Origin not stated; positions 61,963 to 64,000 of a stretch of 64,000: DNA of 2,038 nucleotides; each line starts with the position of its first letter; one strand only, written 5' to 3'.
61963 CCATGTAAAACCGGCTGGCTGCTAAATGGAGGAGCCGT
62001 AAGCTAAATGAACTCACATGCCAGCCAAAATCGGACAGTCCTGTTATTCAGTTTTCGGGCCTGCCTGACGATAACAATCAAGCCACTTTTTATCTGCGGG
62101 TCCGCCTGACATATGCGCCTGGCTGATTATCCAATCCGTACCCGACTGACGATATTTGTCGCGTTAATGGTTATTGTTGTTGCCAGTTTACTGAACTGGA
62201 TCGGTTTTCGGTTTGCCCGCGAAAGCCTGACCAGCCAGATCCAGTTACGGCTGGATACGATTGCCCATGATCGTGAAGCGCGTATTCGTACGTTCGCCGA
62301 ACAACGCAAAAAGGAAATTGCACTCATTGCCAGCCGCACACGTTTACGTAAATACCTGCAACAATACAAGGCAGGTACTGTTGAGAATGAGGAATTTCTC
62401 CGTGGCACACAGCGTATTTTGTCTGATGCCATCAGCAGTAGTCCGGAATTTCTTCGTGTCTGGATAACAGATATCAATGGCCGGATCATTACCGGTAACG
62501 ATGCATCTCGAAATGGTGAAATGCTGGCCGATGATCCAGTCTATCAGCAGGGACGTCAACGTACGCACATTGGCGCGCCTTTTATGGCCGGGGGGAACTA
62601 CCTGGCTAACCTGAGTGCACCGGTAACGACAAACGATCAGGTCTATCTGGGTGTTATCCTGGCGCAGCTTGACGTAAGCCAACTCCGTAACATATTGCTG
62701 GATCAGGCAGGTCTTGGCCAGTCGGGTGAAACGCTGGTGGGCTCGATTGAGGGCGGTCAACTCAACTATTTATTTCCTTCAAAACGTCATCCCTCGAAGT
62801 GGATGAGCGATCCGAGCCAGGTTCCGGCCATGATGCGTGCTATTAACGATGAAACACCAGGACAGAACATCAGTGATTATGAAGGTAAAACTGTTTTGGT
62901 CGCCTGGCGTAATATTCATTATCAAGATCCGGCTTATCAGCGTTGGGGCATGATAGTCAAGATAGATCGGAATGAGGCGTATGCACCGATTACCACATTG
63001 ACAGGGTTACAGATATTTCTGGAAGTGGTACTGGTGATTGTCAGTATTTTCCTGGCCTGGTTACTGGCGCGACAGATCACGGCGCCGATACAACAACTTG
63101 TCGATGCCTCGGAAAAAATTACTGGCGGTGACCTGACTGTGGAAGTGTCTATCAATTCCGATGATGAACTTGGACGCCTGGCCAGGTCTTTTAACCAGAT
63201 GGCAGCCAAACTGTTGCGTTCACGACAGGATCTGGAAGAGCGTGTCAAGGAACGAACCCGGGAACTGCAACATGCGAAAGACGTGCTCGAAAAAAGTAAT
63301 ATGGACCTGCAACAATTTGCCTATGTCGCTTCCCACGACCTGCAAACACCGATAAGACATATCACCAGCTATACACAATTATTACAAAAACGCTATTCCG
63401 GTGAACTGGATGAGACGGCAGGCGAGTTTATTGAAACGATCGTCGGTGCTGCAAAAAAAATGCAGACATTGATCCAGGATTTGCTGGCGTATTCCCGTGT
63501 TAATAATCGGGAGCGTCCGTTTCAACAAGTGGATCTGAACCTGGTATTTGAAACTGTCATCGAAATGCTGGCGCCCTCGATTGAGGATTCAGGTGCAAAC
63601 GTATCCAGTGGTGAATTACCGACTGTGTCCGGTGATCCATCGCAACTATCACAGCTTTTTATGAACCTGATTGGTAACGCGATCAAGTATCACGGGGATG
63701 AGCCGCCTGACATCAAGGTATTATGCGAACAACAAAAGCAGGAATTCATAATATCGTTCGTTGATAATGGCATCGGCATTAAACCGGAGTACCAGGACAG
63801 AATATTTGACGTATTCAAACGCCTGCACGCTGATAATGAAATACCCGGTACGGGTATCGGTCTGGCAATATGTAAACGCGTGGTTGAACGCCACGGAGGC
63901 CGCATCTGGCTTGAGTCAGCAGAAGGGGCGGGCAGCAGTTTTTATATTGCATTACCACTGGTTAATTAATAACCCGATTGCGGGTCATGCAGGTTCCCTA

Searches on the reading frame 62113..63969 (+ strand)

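Call 38: search_protein_families(library=ncbifam, proteins=[window:62113-63969:+], max_evalue=1e-20)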
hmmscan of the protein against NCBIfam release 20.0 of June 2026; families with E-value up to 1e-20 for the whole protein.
window:62113-63969:+ (618 aa): 45 families (the best 25 are shown)
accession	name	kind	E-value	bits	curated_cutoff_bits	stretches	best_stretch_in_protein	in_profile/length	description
NF033092.0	HK_WalK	equivalog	8.7e-58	196.3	725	1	390-616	361-594/594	cell wall metabolism sensor histidine kinase WalK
NF047465.1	hybrid_HK_LvrA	exception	7.3e-51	173.1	1200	1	374-615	576-817/819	hybrid histidine kinase/response regulator LvrA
NF046044.1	PnpS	equivalog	2.7e-48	164.9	400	1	400-615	169-390/390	two-component system histidine kinase PnpS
NF011874.0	PRK15347.1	equivalog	5.8e-46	157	852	1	300-616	298-614/921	two component system sensor kinase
TIGR02956.1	TMAO_torS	equivalog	2.4e-44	151.8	676.5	1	305-616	338-682/967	TMAO reductase system sensor histidine kinase/response regulator TorS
NF008318.0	PRK11107.1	equivalog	2.8e-41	141.5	890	1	303-616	183-518/920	two-component sensor histidine kinase BarA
NF040691.1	MtrAB_MtrB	equivalog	3.6e-41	141.7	450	1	293-616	183-492/507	MtrAB system histidine kinase MtrB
NF012163.2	BaeS_SmeS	equivalog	2e-39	135.8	500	1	381-612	222-454/457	sensor histidine kinase efflux regulator BaeS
TIGR02966.1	phoR_proteo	equivalog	4.3e-39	134.5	334.2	1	381-613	94-332/333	phosphate regulon sensor histidine kinase PhoR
NF008468.0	PRK11360.1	equivalog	2.1e-38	132.1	646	1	407-616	404-608/616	two-component system sensor histidine kinase AtoS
NF006800.0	PRK09303.1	equivalog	7e-38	130.6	342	1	375-617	127-378/383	histidine kinase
TIGR01386.1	cztS_silS_copS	subfamily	2.3e-37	129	292.55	1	376-614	218-456/457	heavy metal sensor histidine kinase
NF041880.1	EPS_EpsF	equivalog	6.3e-36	123.9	900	1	386-615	261-492/492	response regulator EpsF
NF007837.0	PRK10549.1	equivalog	1.4e-35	122.9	603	0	387-616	228-458/466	envelope stress sensor histidine kinase BaeS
NF041735.1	hist_kin_RppB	equivalog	2.7e-35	122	400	1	394-615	211-438/438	two-component system sensor histidine kinase RppB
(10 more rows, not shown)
